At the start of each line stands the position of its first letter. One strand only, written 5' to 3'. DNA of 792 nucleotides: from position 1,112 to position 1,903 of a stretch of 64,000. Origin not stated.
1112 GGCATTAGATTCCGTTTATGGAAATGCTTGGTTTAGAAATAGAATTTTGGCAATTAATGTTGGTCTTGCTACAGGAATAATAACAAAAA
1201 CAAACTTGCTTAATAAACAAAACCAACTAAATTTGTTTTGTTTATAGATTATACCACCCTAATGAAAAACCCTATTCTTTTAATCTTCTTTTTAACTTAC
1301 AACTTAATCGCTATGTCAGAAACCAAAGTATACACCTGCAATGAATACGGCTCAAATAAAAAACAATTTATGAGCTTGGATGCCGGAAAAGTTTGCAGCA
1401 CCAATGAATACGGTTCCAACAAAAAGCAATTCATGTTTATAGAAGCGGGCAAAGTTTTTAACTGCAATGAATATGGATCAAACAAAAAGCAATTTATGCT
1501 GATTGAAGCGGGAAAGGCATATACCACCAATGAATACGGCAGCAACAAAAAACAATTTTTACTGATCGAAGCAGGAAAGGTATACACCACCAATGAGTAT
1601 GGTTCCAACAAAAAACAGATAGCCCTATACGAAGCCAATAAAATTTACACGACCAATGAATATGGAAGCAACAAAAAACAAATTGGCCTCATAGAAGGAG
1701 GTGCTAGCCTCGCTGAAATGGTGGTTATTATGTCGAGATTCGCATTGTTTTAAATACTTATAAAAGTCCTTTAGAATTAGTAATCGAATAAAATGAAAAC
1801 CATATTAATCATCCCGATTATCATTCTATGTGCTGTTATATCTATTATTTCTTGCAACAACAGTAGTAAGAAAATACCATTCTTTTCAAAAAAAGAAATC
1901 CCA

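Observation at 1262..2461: Tandem 27-aa repeat protein immediately upstream of a bacterial archaemetzincin-like metalloprotease lipoprotein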

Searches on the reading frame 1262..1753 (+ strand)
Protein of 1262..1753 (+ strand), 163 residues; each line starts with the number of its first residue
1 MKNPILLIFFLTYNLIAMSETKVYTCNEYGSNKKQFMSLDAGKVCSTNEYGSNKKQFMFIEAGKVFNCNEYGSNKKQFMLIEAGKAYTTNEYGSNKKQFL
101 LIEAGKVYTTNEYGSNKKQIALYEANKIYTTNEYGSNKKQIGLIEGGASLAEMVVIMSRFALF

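Call 4: search_protein_families(library=pfam, proteins=[window:1262-1753:+], max_evalue=1)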
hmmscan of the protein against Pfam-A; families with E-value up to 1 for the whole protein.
window:1262-1753:+ (163 aa): 2 families
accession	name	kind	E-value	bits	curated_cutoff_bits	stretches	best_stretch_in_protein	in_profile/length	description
PF19869.4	DUF6342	-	3.9e-06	27.5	25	1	124-150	58-84/99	Family of unknown function (DUF6342)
PF18299.6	R2K_2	-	0.0002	21.7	26.2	0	75-100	120-145/147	ATP-grasp domain, R2K clade family 2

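Call 5: search_protein_families(library=ncbifam, proteins=[window:1262-1753:+], max_evalue=1)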
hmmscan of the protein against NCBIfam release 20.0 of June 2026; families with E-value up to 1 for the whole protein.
window:1262-1753:+ (163 aa): 0 families

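Call 7: find_homologous_proteins(query=window:1262-1753:+)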
Query window:1262-1753:+ (163 aa): 3 proteins with E <= 0.001 among 8000 candidates.
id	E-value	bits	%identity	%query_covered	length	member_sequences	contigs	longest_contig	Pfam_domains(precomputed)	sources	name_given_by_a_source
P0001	7.4e-97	339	99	100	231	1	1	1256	-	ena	-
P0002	1.6e-33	134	78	48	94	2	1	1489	-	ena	-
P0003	1.1e-26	112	48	76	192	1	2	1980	-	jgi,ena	jgi:hypothetical protein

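Call 11: find_encoding_contigs(protein=P0002, flank=10000)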
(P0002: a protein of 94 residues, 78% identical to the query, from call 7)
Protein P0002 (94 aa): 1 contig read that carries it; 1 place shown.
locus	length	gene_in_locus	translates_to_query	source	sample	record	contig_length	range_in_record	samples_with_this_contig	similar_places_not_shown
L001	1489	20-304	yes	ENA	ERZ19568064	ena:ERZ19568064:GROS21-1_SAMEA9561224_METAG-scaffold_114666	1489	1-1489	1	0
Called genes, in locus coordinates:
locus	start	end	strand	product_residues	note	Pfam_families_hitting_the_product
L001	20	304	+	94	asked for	-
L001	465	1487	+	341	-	?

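Call 12: find_encoding_contigs(protein=P0003, flank=10000)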
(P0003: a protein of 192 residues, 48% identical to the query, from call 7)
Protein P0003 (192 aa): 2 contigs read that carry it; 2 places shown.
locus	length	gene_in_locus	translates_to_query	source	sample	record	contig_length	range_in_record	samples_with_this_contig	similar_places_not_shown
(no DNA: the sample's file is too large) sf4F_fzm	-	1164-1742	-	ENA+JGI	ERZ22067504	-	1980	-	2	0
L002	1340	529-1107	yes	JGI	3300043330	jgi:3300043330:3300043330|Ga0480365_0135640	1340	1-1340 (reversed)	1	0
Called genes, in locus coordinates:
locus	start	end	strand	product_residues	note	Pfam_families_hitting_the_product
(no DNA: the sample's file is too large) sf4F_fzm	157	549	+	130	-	-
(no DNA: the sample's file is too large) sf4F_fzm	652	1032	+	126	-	-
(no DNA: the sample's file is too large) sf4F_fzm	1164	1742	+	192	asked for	-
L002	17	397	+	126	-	-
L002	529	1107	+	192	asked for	-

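Call 13: find_encoding_contigs(protein=P0001, flank=10000)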
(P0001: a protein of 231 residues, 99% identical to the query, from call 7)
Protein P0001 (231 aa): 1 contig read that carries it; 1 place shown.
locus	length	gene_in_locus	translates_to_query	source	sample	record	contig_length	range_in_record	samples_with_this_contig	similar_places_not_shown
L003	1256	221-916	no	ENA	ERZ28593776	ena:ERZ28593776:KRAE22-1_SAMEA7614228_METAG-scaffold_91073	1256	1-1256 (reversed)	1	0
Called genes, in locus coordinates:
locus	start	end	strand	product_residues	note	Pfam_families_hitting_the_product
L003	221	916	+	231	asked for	-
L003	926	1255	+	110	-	?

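Call 23: search_protein_families(library=pfam, proteins=[L001:465-1487:+, L002:17-397:+], max_evalue=0.01)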
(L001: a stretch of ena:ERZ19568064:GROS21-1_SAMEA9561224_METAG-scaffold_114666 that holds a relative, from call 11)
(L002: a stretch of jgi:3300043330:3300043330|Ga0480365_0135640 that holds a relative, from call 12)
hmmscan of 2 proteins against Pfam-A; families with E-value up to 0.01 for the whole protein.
L001:465-1487:+ (341 aa): 0 families

L002:17-397:+ (126 aa): 1 family
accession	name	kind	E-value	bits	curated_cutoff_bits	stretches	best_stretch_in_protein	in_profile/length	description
PF14221.11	DUF4330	-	0.0072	16.9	27.6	1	5-74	20-90/167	Domain of unknown function (DUF4330)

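Call 36: predict_structure(alignment_id=A1)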
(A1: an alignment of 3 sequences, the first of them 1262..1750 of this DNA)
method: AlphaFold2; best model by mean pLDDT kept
length: 163 residues; sequences in the alignment: 3
mean_pLDDT: 85.3   pTM: 0.76
mean pLDDT of the five models: 85.3, 85.2, 84.3, 45.9, 35.7
residues with pLDDT >= 90: 93; 70-90: 49; 50-70: 9; < 50: 12
segments of 3 or more residues with pLDDT < 50: 1-3, 10-17
pLDDT, mean of each block of 10 residues (from residue 1): 50 53 92 94 93 93 92 91 92 89 91 89 91 86 90 88 54
secondary structure, 60 per line:
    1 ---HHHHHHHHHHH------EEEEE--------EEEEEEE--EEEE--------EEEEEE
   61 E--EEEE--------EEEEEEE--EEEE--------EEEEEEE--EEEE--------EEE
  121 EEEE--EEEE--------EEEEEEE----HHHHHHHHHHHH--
elements in order: H4-14 E21-25 E34-40 E43-46 E55-61 E64-67 E76-82 E85-88 E97-103 E106-109 E118-124 E127-130 E139-145 H150-161

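Call 39: fold_search(model_id=the predicted structure, library=pdb)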
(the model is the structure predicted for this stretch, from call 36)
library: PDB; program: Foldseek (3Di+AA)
matches with E <= 10: 773; with E <= 0.001: 0
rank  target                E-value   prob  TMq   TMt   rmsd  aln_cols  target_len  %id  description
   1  6t18_B                3.5e-03  0.82  0.20  0.04  15.2       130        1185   15  ASR Alternansucrase in complex with oligoalternan (released 2020-06-17)
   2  6szi_B                7.0e-03  0.57  0.17  0.04  15.3       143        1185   15  ASR Alternansucrase in complex with isomaltose (released 2020-06-17)
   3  6syq_B                7.7e-03  0.69  0.19  0.04  13.9       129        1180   16  ASR Alternansucrase in complex with isomaltotriose (released 2020-06-17)
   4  6syq_A                8.6e-03  0.72  0.19  0.04  14.4       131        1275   15  ASR Alternansucrase in complex with isomaltotriose (released 2020-06-17)
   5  6jyx_B                1.0e-02  0.75  0.18  0.12  13.7       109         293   11  Structure of CbpJ from Streptococcus Pneumoniae TIGR4 (released 2019-06-05)
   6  2g7c_A                1.0e-02  0.47  0.15  0.12  16.9       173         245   12  Clostridium difficile Toxin A Fragment Bound to aGal(1,3)bGal(1,4)bGlcNAc (released 2006-04-18)
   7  2g7c_B                1.2e-02  0.63  0.17  0.12  13.3       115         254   16  Clostridium difficile Toxin A Fragment Bound to aGal(1,3)bGal(1,4)bGlcNAc (released 2006-04-18)
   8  4nby_A                1.2e-02  0.28  0.15  0.12  18.9       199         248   12  Crystal Structure of TcdA-A2 Bound to Two Molecules of A20.1 VHH (released 2013-12-11)
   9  6t18_A                1.5e-02  0.60  0.20  0.04  15.2       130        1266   15  ASR Alternansucrase in complex with oligoalternan (released 2020-06-17)
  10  2v05                  1.6e-02  0.63  0.17  0.11  16.3       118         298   15  CRYSTAL STRUCTURE OF CHOLINE BINDING PROTEIN F FROM STREPTOCOCCUS PNEUMONIAE. CRYSTAL FORM II. (released 2008-06-10)
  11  6jyx_A                1.8e-02  0.63  0.17  0.12  13.8       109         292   11  Structure of CbpJ from Streptococcus Pneumoniae TIGR4 (released 2019-06-05)
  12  6t1p_A                2.1e-02  0.54  0.19  0.04  15.1       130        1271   15  ASR Alternansucrase in complex with isomaltononaose (released 2020-06-17)
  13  2v04                  2.4e-02  0.51  0.17  0.10  16.3       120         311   15  CRYSTAL STRUCTURE OF CHOLINE BINDING PROTEIN F FROM STREPTOCOCCUS PNEUMONIAE (released 2008-06-10)
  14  5umi_C                2.4e-02  0.38  0.16  0.11  16.9       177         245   11  Clostridium difficile TcdA-CROPs bound to PA50 Fab (released 2017-07-19)
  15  8dvn_A                2.6e-02  0.96  0.38  0.14   9.1       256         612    8  Crystal structure of LRP6 E3E4 in complex with disulfide constrained peptide E3.10 (released 2023-03-29)
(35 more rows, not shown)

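Call 40: search_protein_representatives(protein=window:1262-1750:+)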
Query: 163 residues. Proteins with E-value up to 0.001 (for the whole library): 36; up to 1e-10: 10; up to 1e-30: 3. The best 36 are listed.
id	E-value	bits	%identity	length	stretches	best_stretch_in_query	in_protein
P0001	2.4e-97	339.4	99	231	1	1-163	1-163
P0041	8.6e-39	149.3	35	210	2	21-163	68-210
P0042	2.7e-32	128.3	91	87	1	94-163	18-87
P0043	1.7e-18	83.5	77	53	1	111-163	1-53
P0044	3.1e-15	72.9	33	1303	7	25-118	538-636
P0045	6.8e-15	71.8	50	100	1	87-162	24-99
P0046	1.1e-12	64.6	29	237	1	21-162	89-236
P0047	5.6e-12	62.3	67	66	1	21-108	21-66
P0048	2.1e-11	60.5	33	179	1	38-140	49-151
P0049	1.0e-10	58.2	73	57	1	120-163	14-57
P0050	2.4e-10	57.0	34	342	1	20-146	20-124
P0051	5.4e-10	55.9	39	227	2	100-149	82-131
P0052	2.3e-09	53.9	27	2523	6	80-142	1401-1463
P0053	3.1e-09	53.4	31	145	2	59-149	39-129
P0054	7.8e-09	52.1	31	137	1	45-148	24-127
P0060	4.2e-06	43.3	24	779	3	43-142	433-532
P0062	1.2e-05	41.8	23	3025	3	24-141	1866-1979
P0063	1.3e-05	41.6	28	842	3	18-137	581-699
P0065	4.6e-05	39.9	43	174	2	43-151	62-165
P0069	1.9e-04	37.9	27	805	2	34-128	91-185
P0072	5.4e-04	36.4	32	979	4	76-136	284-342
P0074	7.7e-04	35.9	23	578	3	46-131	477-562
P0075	9.6e-04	35.6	31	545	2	38-140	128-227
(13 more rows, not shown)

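Call 42: search_protein_families(library=pfam, proteins=[P0044, P0052, P0062, P0060, P0063, P0069], max_evalue=0.001)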
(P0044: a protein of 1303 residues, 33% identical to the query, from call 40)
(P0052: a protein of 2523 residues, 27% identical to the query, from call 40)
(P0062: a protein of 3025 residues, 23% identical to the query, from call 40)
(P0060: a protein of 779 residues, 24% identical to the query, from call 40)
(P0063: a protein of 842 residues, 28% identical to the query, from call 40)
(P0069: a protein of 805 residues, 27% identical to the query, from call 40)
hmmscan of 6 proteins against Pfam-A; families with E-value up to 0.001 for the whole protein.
P0044 (1303 aa): 0 families

P0052 (2523 aa): 12 families
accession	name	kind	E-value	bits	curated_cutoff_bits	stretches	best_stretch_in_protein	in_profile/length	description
PF21783.3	YNCE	-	1.6e-72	245.1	27.1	8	746-827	42-123/339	YNCE-like beta-propeller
PF10282.15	Lactonase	-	3.9e-70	237.2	21.7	8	1353-1516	143-329/344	Lactonase, 7-bladed beta-propeller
PF25174.1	Beta-prop_THOC3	-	3.5e-55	187.4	305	6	2273-2480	62-266/272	THOC3 beta-propeller domain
PF02239.22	Cytochrom_D1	-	1.7e-26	93.1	25.5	2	661-935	6-306/368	Cytochrome D1 heme domain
PF23414.1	Beta-prop_EML_2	-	4e-14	53.1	90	0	1406-1507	11-110/266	Echinoderm microtubule-associated protein second beta-propeller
PF22494.2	choice_anch_I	-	3e-12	46.6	32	0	752-901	82-231/489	Choice-of-anchor I domain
PF08450.18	SGL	-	2.4e-09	37.6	26.3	0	1479-1580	135-230/246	SMP-30/Gluconolactonase/LRE-like region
PF13570.13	Beta-prop_ACSF4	-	1.1e-07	32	133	0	700-981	17-299/329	Beta-alanine-activating enzyme, beta-propeller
PF25175.1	Beta-prop_WDR5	-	2e-07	31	250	0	2123-2199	107-182/296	WDR5 beta-propeller domain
PF15660.11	Imm75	-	7.2e-05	23.4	25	0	2134-2163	24-53/84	Putative Immunity protein 75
PF25339.1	C2_C2CD3_N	-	9.7e-05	22.7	27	0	782-857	30-107/145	N-terminal C2 domain of C2CD3 protein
PF08922.17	DUF1905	-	0.00036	21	24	0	863-917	3-59/81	Domain of unknown function (DUF1905)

P0062 (3025 aa): 0 families

P0060 (779 aa): 3 families
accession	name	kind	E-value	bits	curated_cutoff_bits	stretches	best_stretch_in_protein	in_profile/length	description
PF23247.1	LRR_RPS2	-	4.1e-06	27.3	27.9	0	439-521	25-111/160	Plant disease resistance protein RPS2-like, leucine-rich repeats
PF07426.16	Dynactin_p22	-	5.5e-05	23.5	25.2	0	495-573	68-148/168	Dynactin subunit p22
PF12799.13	LRR_4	-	0.00075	20.1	27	0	632-672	2-43/44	Leucine Rich repeats (2 copies)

P0063 (842 aa): 2 families
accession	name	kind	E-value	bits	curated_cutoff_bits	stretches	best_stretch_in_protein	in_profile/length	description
PF13385.13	Laminin_G_3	-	1.2e-05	25.9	27.6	1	257-389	13-149/151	Concanavalin A-like lectin/glucanases superfamily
PF13472.12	Lipase_GDSL_2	-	0.00049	21.1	32.9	0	55-204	2-176/178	GDSL-like Lipase/Acylhydrolase family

P0069 (805 aa): 6 families
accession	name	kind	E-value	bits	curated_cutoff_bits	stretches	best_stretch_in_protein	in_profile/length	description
PF24681.1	Kelch_KLHDC2_KLHL20_DRC7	-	7.8e-27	94.4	50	2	525-692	48-220/221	KLHDC2/KLHL20/DRC7 Kelch-repeats domain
PF01344.31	Kelch_1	-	3.6e-25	87.6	20.1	2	769-802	1-31/46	Kelch motif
PF24981.1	Beta-prop_ATRN-LZTR1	-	2.3e-13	50.5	50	1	540-621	1-84/289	Attractin/LZTR1 beta-propeller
PF25210.1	Kelch_FKB95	-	1.2e-09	38.6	70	0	572-602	72-102/268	FKB95, Kelch-repeats domain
PF07646.21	Kelch_2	-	5.4e-06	26.6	21.3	0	770-795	2-27/48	Kelch motif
PF13418.12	Kelch_4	-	7.7e-06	26.2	21.6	0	769-801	1-32/49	Galactose oxidase, central domain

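Call 43: search_protein_families(library=pfam, proteins=[P0072, P0074, P0075, P0050, P0051, P0041, P0046, P0048, P0065, P0053], max_evalue=0.01)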
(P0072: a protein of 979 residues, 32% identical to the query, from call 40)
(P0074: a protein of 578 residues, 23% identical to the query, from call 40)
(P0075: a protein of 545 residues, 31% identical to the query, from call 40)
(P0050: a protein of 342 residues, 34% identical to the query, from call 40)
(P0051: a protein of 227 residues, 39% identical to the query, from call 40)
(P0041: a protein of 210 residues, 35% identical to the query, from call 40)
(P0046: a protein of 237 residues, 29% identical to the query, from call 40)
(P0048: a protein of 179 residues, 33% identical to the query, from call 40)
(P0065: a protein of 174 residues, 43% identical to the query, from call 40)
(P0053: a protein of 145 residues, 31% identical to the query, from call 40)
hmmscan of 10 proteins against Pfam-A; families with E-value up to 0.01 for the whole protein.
P0072 (979 aa): 12 families
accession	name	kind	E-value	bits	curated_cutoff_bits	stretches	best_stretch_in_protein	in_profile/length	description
PF24684.1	Vgb_lyase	-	9.3e-50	169.5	50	2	493-727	8-252/290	Virginiamycin B lyase family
PF06739.17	SBBP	-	1.7e-29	101.9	20.5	0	500-514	15-29/38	Beta-propeller repeat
PF01436.27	NHL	-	2.5e-27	93.9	20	0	579-601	3-25/28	NHL repeat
PF08450.18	SGL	-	1.2e-21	77.9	26.3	0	577-625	183-232/246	SMP-30/Gluconolactonase/LRE-like region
PF20067.5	SSL_N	-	8.6e-13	48.4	18.9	0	494-514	18-37/46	Strictosidine synthase-like, N-terminal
PF22701.2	Mala_s_1-like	-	1.4e-09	38.4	27.5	0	662-714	92-146/195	Mal s 1 allergenic protein-like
PF25021.1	TEN_NHL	-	4.3e-08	33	27.1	0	660-726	33-101/357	Teneurin NHL domain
PF23197.1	IG_AIR9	-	1.9e-06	28.1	27.5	1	818-866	32-80/87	AIR9 A9 domain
PF23500.1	DUF7133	-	7.1e-05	22.7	27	0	679-733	170-221/385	Domain of unknown function (DUF7133)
PF16709.11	SCAB-Ig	-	0.00043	20.7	27.6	0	817-860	28-71/98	Ig domain of plant-specific actin-binding protein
PF00930.27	DPPIV_N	-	0.0016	17.7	22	0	212-276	23-87/354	Dipeptidyl peptidase IV (DPP IV) N-terminal region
PF07705.17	CARDB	-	0.0063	17.2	22.7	0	891-966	11-87/101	CARDB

P0074 (578 aa): 13 families
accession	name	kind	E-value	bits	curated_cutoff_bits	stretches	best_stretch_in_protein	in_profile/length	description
PF13374.12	TPR_10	-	1.1e-43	146.5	27.5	6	425-465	1-41/42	Tetratricopeptide repeat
PF13424.12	TPR_12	-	1.6e-36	124.7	30.1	5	425-495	2-72/77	Tetratricopeptide repeat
PF24885.1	TPR_NPHP3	-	9.2e-22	78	100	3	363-459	120-216/239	Nephrocystin-3 TPR domain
PF13181.12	TPR_8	-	9.8e-08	32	25.7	0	302-333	4-34/34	Tetratricopeptide repeat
PF24212.1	DUF7433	-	1e-06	28.7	24.2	0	382-395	35-48/51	Family of unknown function (DUF7433)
PF10212.14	PPP1R21_helical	-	1.4e-06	28.8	25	0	413-453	161-201/252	Protein phosphatase 1 regulatory subunit 21, six-helix bundle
PF24015.1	DUF7329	-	2.4e-06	27.6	27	0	389-464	74-149/242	Family of unknown function (DUF7329)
PF13428.12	TPR_14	-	0.00041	21.2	23.5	0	386-412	3-29/44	Tetratricopeptide repeat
PF10145.14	PhageMin_Tail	-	0.00085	19.7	33.2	0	389-448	137-196/201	Phage-related minor tail protein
PF13545.12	HTH_Crp_2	-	0.0059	17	27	0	183-215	23-55/70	Crp-like helix-turn-helix domain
PF01644.23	Chitin_synth_1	-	0.0066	16.9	25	0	376-404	2-30/163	Chitin synthase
PF08221.17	HTH_9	-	0.0074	16.8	23.4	0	176-211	21-56/62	RNA polymerase III subunit RPC82 helix-turn-helix domain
PF07721.20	TPR_4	-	0.0089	17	27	0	384-401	1-18/26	Tetratricopeptide repeat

P0075 (545 aa): 9 families
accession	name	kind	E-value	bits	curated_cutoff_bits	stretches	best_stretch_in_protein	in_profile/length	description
PF24684.1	Vgb_lyase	-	7.1e-33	114.1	50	2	120-319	11-218/290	Virginiamycin B lyase family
PF08450.18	SGL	-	2.5e-23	83.4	26.3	0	162-195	184-217/246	SMP-30/Gluconolactonase/LRE-like region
PF01436.27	NHL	-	1e-22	79.4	20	0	283-307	3-27/28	NHL repeat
PF06739.17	SBBP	-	3.8e-19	68.8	20.5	1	39-58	10-29/38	Beta-propeller repeat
PF01471.23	PG_binding_1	-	3.3e-13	50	23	1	484-533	7-56/57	Putative peptidoglycan binding domain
PF14433.11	SUKH-3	-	2.9e-08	34.5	23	0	35-97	63-123/146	SUKH-3 immunity protein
PF06977.17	SdiA-regulated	-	2.7e-06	27.2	21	0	34-57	215-238/249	SdiA-regulated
PF20067.5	SSL_N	-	1.3e-05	25.4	18.9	0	42-59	21-38/46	Strictosidine synthase-like, N-terminal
PF22701.2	Mala_s_1-like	-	3.4e-05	24.1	27.5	0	249-322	95-169/195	Mal s 1 allergenic protein-like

P0050 (342 aa): 2 families
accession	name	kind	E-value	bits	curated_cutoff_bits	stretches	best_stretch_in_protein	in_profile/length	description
PF21786.3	Bflower_3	-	0.00027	21.3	34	1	22-125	20-119/125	6-fold beta flower protein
PF11525.13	CopK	-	0.00099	19.2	23.8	0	201-242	13-48/70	Copper resistance protein K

P0051 (227 aa): 0 families

P0041 (210 aa): 0 families

P0046 (237 aa): 3 families
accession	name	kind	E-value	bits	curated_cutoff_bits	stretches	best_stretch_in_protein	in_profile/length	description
PF15406.12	PH_6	-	0.00018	22.3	30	0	157-177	36-56/111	Pleckstrin homology domain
PF07853.16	DUF1648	-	0.0028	17.7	28.7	0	115-125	30-40/49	Domain of unknown function (DUF1648)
PF00173.33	Cyt-b5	-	0.0046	17.4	23.7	0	191-212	12-34/74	Cytochrome b5-like Heme/Steroid binding domain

P0048 (179 aa): 1 family
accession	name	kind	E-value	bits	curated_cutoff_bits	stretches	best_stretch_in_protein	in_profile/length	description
PF20356.3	DUF6651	-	0.0049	17.9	27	0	103-127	39-63/113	Family of unknown function (DUF6651)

P0065 (174 aa): 1 family
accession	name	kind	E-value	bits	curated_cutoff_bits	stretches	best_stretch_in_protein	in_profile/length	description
PF21786.3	Bflower_3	-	7.6e-09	36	34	1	63-160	1-98/125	6-fold beta flower protein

P0053 (145 aa): 1 family
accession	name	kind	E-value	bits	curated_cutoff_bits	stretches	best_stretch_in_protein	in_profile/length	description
PF21784.3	Bflower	-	9.5e-06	26.4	25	0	79-112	11-40/116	4-fold beta flower protein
